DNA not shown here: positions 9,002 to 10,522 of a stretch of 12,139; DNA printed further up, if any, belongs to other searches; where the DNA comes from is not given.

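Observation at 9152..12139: Partner-switching cassette (PP2C phosphatase, STAS antagonist, HATPase kinase) whose co-transcribed output gene is a 406-aa protein of unknown type rather than a sigma factor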

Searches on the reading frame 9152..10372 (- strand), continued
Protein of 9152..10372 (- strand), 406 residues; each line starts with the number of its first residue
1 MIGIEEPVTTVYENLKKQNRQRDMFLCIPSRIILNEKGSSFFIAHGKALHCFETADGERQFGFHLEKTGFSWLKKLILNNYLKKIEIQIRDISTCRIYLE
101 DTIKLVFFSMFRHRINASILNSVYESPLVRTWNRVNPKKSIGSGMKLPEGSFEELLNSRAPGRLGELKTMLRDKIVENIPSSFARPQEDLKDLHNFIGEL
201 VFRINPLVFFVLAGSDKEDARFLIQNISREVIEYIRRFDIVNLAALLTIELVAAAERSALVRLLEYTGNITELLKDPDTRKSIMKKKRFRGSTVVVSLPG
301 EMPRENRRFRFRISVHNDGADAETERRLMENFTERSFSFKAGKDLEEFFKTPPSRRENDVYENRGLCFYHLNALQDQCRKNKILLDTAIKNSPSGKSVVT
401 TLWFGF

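Call 26: list_cluster_members(proteins=[P0082, P0083, P0084, P0085, P0086, P0089, P0092, P0097, P0100, P0113])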
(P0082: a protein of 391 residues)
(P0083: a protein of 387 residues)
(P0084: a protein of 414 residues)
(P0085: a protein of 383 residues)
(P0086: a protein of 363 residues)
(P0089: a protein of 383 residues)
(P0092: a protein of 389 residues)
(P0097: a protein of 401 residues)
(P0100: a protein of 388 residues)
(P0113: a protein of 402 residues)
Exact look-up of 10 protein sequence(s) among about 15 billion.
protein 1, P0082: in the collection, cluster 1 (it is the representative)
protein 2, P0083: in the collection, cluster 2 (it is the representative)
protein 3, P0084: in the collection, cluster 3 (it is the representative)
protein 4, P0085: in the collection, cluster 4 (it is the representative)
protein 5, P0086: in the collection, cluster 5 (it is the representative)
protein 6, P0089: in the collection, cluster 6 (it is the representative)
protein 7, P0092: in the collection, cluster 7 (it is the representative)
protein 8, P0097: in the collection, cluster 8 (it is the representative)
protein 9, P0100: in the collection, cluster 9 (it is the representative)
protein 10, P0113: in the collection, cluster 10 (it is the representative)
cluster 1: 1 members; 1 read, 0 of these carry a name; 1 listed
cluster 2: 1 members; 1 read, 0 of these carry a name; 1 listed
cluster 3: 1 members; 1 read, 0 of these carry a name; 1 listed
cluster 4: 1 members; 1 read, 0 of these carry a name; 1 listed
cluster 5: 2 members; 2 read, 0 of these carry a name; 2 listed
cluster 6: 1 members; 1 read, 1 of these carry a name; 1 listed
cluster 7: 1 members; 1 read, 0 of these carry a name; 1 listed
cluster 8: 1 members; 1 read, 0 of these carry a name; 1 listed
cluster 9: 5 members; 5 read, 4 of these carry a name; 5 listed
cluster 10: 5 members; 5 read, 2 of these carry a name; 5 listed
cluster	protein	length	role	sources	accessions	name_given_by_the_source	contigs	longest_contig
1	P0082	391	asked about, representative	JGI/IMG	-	-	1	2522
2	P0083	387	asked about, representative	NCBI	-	-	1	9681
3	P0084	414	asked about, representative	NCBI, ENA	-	-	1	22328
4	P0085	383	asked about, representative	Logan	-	-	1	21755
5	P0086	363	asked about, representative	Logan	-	-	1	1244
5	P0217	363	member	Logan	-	-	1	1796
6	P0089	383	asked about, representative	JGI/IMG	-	hypothetical protein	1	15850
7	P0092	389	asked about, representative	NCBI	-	-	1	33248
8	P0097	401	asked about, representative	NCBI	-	-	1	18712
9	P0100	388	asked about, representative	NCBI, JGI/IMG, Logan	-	-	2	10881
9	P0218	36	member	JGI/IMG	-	small subunit ribosomal protein S12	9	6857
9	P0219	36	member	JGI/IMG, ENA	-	small subunit ribosomal protein S12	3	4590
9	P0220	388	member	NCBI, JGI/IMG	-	hypothetical protein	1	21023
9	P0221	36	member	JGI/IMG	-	small subunit ribosomal protein S12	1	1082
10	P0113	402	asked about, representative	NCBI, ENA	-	-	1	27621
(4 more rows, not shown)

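Call 27: find_encoding_contigs(protein=P0092, flank=6000, max_places=2)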
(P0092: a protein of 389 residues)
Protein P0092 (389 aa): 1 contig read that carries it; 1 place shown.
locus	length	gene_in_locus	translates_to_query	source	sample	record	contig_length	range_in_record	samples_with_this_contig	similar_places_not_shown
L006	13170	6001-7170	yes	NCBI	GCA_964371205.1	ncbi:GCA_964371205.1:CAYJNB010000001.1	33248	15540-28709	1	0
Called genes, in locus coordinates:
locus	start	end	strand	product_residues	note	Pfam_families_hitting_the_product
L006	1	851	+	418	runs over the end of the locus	PF00990:GGDEF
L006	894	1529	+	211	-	PF23894:LD_SV2 (faint), PF00805:Pentapeptide (faint), PF13576:Pentapeptide_3 (faint), PF13599:Pentapeptide_4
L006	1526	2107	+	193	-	PF00753:Lactamase_B (weak)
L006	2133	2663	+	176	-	-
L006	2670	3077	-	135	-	PF02082:Rrf2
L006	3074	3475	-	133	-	PF02082:Rrf2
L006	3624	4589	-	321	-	PF00149:Metallophos, PF12850:Metallophos_2 (weak)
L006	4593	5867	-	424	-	PF00278:Orn_DAP_Arg_deC, PF02784:Orn_Arg_deC_N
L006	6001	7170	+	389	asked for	PF26329:DUF8084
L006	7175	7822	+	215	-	-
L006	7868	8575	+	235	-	PF02390:Methyltransf_4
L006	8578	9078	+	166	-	PF22745:Nlig-Ia (weak), PF01653:DNA_ligase_aden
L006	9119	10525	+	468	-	PF01653:DNA_ligase_aden, PF03120:OB_DNA_ligase, PF12826:HHH_2 (faint), PF14520:HHH_5 (weak), PF00533:BRCT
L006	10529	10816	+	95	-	PF13560:HTH_31 (weak), PF12844:HTH_19 (weak), PF13443:HTH_26 (weak), PF01381:HTH_3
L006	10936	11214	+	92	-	PF01649:Ribosomal_S20p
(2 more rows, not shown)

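Call 30: search_solved_structures(query=A2, max_evalue=10, show_alignments=2)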
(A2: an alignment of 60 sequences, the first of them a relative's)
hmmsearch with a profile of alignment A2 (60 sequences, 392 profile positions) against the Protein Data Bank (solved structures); distinct sequences matched with E-value up to 10: 1.
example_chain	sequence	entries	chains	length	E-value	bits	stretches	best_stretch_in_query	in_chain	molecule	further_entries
9z7o_C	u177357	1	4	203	0.15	14.2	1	191-291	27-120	Escherichia VapC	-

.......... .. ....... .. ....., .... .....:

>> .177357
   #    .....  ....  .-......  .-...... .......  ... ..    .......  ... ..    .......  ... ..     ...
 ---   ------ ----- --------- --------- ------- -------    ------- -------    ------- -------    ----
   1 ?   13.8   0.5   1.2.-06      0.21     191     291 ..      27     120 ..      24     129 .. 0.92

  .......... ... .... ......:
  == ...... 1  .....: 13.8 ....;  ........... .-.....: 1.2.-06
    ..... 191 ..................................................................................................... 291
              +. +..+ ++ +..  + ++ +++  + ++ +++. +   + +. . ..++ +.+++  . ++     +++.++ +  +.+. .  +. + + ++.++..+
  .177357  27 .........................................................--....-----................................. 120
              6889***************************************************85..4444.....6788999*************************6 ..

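Call 34: find_encoding_contigs(protein=P0084, flank=5000, max_places=1)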
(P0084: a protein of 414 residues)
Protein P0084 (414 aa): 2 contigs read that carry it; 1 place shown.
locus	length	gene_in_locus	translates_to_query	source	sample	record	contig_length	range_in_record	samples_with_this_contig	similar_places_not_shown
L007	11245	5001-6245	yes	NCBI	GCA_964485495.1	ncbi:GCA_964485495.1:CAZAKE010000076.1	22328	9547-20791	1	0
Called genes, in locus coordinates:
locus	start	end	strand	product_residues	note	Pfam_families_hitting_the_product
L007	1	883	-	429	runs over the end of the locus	PF07730:HisKA_3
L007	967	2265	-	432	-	PF04607:RelA_SpoT, PF23914:TPR_CcmH_CycH (faint), PF00515:TPR_1 (faint), PF07719:TPR_2 (faint), PF13174:TPR_6 (faint), PF13181:TPR_8 (faint), PF13428:TPR_14 (faint), PF13432:TPR_16 (weak), +3 more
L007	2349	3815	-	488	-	PF00884:Sulfatase, PF01663:Phosphodiest (faint), PF16347:SGSH_C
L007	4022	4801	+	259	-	PF00149:Metallophos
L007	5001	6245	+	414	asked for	PF26329:DUF8084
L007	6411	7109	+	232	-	PF12833:HTH_18, PF00165:HTH_AraC (weak)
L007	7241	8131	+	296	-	PF00248:Aldo_ket_red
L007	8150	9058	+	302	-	PF00924:MS_channel_2nd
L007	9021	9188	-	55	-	-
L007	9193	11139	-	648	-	PF02730:AFOR_N, PF01314:AFOR_C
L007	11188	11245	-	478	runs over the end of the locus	PF07364:DUF1485, PF07171:MlrC_C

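Call 35: find_encoding_contigs(protein=P0097, flank=5000, max_places=1)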
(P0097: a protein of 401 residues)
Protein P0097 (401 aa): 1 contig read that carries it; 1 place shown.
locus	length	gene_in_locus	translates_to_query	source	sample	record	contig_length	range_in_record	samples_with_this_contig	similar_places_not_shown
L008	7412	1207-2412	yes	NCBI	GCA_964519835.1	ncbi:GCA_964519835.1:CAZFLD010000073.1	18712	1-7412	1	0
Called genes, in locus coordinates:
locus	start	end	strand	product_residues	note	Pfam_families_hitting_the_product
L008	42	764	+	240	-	PF00670:AdoHcyase_NAD, PF02826:2-Hacid_dh_C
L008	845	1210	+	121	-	PF01740:STAS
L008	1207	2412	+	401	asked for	PF26329:DUF8084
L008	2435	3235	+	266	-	PF08220:HTH_DeoR, PF08279:HTH_11, PF00455:DeoRC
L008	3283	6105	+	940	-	PF01266:DAO, PF13450:NAD_binding_8 (weak), PF04324:Fer2_BFD, PF00890:FAD_binding_2, PF01266:DAO (weak), PF07992:Pyr_redox_2, PF12831:FAD_oxidored, PF13450:NAD_binding_8, +7 more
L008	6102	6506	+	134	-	PF07892:DUF1667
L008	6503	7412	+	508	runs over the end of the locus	PF00370:FGGY_N, PF02782:FGGY_C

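Call 36: find_encoding_contigs(protein=P0113, flank=5000, max_places=1)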
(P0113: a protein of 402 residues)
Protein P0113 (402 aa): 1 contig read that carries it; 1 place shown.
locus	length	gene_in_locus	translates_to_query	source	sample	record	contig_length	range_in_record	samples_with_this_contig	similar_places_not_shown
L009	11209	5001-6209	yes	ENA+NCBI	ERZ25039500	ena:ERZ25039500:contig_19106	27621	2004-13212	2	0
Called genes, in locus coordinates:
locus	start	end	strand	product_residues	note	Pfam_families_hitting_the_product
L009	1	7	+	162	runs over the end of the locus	PF01590:GAF, PF13185:GAF_2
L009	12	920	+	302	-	PF21033:RMD1-3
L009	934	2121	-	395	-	PF00817:IMS, PF21704:POLH-Rev1_HhH (weak), PF21999:IMS_HHH_1, PF11799:IMS_C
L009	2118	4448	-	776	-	-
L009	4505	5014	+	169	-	PF00881:Nitroreductase, PF14512:TM1586_NiRdase (weak), PF00881:Nitroreductase (weak)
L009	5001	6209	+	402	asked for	PF26329:DUF8084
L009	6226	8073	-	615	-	PF01225:Mur_ligase, PF08245:Mur_ligase_M, PF02875:Mur_ligase_C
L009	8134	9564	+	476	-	PF02086:MethyltransfD12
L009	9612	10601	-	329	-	PF01145:Band_7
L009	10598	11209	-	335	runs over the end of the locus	PF01145:Band_7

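Call 38: find_related_loci(query=A3, collection=genome_contigs, flank=5000)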
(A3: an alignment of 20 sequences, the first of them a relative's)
Query A3 (388 aa) in genome_contigs; peptide patterns used: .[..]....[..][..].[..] (x = any residue, [..] = any of these).
454 stretches matched a pattern; 415 encode a relative of the query (tblastn E <= 1e-3); the best 80 are kept; 80 distinct loci.
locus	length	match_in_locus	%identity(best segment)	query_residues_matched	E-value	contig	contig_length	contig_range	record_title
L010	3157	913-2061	44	6-388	5e-116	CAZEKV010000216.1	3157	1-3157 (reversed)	MAG TPA_asm: uncultured Spirochaetales bacterium isolate binchicken_co67_257 genome assembly, contig: NODE_43411_length_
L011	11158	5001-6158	43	4-388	2e-112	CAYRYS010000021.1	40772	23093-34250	MAG TPA_asm: uncultured Spirochaetales bacterium isolate SRP252850_co1_379 genome assembly, contig: NODE_1473_length_407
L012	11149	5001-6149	44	4-386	8e-113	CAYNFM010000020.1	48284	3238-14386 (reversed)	MAG TPA_asm: uncultured Treponemataceae bacterium isolate binchicken_co3_299 genome assembly, contig: NODE_2087_length_4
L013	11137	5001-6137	45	4-382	3e-112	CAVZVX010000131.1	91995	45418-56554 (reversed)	MAG: uncultured Spirochaetota bacterium isolate MFD02138.bin.2.36 genome assembly, contig: contig_24599, whole genome sh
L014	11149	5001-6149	44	4-386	4e-111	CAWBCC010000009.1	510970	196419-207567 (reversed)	MAG: uncultured bacterium isolate MFD04752.bin.1.3 genome assembly, contig: contig_4026, whole genome shotgun sequence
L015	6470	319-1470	43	1-384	4e-110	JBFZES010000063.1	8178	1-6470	MAG: Spirochaetaceae bacterium isolate PPR_0594 PPR_0594.fa_k121_433774, whole genome shotgun sequence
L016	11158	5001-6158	44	1-386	5e-110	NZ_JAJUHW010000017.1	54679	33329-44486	MAG: Gracilinema caldarium isolate bin74 k141_363378_length_54679_cov_24.2883, whole genome shotgun sequence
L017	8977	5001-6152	43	1-384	6e-110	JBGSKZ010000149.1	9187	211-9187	MAG: Treponematales bacterium isolate JTS-AC194 k141_1496830, whole genome shotgun sequence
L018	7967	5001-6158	44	1-386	5e-110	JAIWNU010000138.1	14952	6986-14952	MAG: Treponema sp. isolate M74 contig-93_4107, whole genome shotgun sequence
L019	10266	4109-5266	44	1-386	5e-110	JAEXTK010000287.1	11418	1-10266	MAG: Spirochaetes bacterium isolate OH_HBrB_349 k127_1363201, whole genome shotgun sequence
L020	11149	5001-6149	44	4-386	2e-109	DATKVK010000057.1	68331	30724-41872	MAG TPA_asm: Rectinemataceae bacterium isolate SMAG_U14131 k141_3164220, whole genome shotgun sequence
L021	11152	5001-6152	43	1-384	3e-109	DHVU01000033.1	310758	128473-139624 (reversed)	MAG TPA_asm: Spirochaetaceae bacterium UBA5200 UBA5200_contig_343, whole genome shotgun sequence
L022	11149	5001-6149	44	4-386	3e-109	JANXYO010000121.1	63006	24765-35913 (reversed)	MAG: Spirochaetaceae bacterium isolate GL140_3_metabat_44 GL140_3_k141_1086680, whole genome shotgun sequence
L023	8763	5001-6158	44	1-386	9e-109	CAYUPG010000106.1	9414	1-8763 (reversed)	MAG TPA_asm: uncultured Treponema sp. isolate SRP278314_co2_255 genome assembly, contig: NODE_10031_length_9414_cov_4.69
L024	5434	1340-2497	44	1-386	6e-109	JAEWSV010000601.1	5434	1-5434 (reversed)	MAG: Spirochaetes bacterium isolate OH_SDB_12 k127_372690, whole genome shotgun sequence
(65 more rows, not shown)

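Call 47: find_encoding_contigs(protein=P0002, flank=10000, max_places=1)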
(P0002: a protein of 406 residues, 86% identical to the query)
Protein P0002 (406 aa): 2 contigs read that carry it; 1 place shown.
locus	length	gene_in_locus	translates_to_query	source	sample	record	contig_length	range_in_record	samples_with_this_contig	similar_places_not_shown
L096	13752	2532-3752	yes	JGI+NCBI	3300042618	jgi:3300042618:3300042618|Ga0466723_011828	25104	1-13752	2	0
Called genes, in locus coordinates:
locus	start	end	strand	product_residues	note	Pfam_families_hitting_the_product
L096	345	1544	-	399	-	PF07228:SpoIIE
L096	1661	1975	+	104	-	PF01740:STAS, PF13466:STAS_2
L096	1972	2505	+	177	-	PF02518:HATPase_c (weak)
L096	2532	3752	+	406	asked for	PF26329:DUF8084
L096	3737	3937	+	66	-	-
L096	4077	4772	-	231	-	PF00072:Response_reg, PF00486:Trans_reg_C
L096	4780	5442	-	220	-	PF01895:PhoU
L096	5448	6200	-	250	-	PF02463:SMC_N (weak), PF00005:ABC_tran, PF13304:AAA_21 (faint)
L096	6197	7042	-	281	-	PF00528:BPD_transp_1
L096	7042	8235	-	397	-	PF00528:BPD_transp_1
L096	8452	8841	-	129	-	PF05437:AzlD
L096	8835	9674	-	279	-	PF03591:AzlC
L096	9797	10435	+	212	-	PF01871:AMMECR1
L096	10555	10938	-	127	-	PF01242:PTPS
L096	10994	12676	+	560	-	PF01225:Mur_ligase, PF08245:Mur_ligase_M, PF02875:Mur_ligase_C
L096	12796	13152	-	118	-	PF01258:zf-dskA_traR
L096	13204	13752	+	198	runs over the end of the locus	PF01327:Pep_deformylase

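Call 63: find_encoding_contigs(protein=P0081, flank=5000, max_places=2)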
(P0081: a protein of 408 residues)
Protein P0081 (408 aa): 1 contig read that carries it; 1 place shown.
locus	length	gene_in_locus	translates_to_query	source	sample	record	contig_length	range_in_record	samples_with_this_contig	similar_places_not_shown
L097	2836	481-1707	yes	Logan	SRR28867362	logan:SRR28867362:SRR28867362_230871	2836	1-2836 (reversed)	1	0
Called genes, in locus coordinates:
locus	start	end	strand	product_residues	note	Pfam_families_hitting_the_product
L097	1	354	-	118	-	?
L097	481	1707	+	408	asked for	PF26329:DUF8084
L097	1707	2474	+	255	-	PF06738:ThrE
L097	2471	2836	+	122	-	?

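Call 64: fold_search(model_id=the predicted structure, library=pdb)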
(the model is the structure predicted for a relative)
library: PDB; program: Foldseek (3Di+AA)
matches with E <= 10: 116; with E <= 0.001: 0
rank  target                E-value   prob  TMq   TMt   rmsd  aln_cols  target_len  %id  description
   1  4xiv_B                8.2e-02  0.25  0.17  0.24  20.5       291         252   14  Kinase and Dimerization (P3P4) of the Thermotoga maritima CheA kinase (released 2015-11-04)
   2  6bde                  1.8e-01  0.12  0.10  0.17  21.5       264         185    9  Crystal structure of Fe(II) unliganded H-NOX protein mutant A71G from K. algicida (released 2018-05-30)
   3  6bdd                  2.6e-01  0.11  0.10  0.17  20.7       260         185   11  Crystal structure of Fe(II) unliganded H-NOX protein from K. algicida (released 2018-05-30)
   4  6e95_A                4.4e-01  0.11  0.14  0.23  28.3       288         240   13  Chimeric structure of Saccharomyces cerevisiae GCN4 leucine zipper fused to Staphylococcus aureus AgrC cytoplasmic his (released 2019-02-27)
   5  4ar8_B                5.9e-01  0.06  0.11  0.12  21.4       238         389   10  Crystal structure of the peptidase domain of collagenase T from Clostridium tetani complexed with the peptidic inhibit (released 2013-06-05)
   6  1xbn                  6.3e-01  0.10  0.11  0.19  21.0       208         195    9  Crystal structure of a bacterial nitric oxide sensor: an ortholog of mammalian soluble guanylate cyclase heme domain (released 2004-09-07)
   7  6xyb_A                6.3e-01  0.08  0.08  0.20  15.1       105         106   15  Crystal structure of Q4D6Q6, a conserved kinetoplastid-specific protein from Trypanosoma cruzi (released 2020-06-10)
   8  4iae_A                6.6e-01  0.10  0.12  0.21  18.3       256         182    6  Crystal structure of BAY 60-2770 bound to nostoc H-NOX domain (released 2013-11-20)
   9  7zbv                  8.1e-01  0.06  0.09  0.10  19.4       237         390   10  Crystal structure of the peptidase domain of collagenase G from Clostridium histolyticum in complex with a diphosphonate (released 2022-11-09)
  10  6blk_C                9.4e-01  0.21  0.16  0.34   9.5       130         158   11  Mycobacterial sensor histidine kinase MprB (released 2017-11-22)
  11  3tf8_A                9.4e-01  0.08  0.11  0.20  20.4       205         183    8  Crystal structure of an H-NOX protein from Nostoc sp. PCC 7120 (released 2011-11-09)
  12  3njc_B                1.1e+00  0.10  0.10  0.22  12.6       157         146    8  Crystal structure of the yslB protein from Bacillus subtilis. Northeast Structural Genomics Consortium Target SR460. (released 2010-09-22)
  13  2o09_A                1.1e+00  0.08  0.12  0.22  18.6       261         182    6  Crystal structure of the H-NOX domain from Nostoc sp. PCC 7120 (released 2007-01-30)
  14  2y3u                  1.1e+00  0.06  0.10  0.07  19.9       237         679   10  Crystal structure of apo collagenase G from Clostridium histolyticum at 2.55 Angstrom resolution (released 2011-09-28)
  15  6blk_A                1.1e+00  0.15  0.13  0.29   9.4       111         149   11  Mycobacterial sensor histidine kinase MprB (released 2017-11-22)
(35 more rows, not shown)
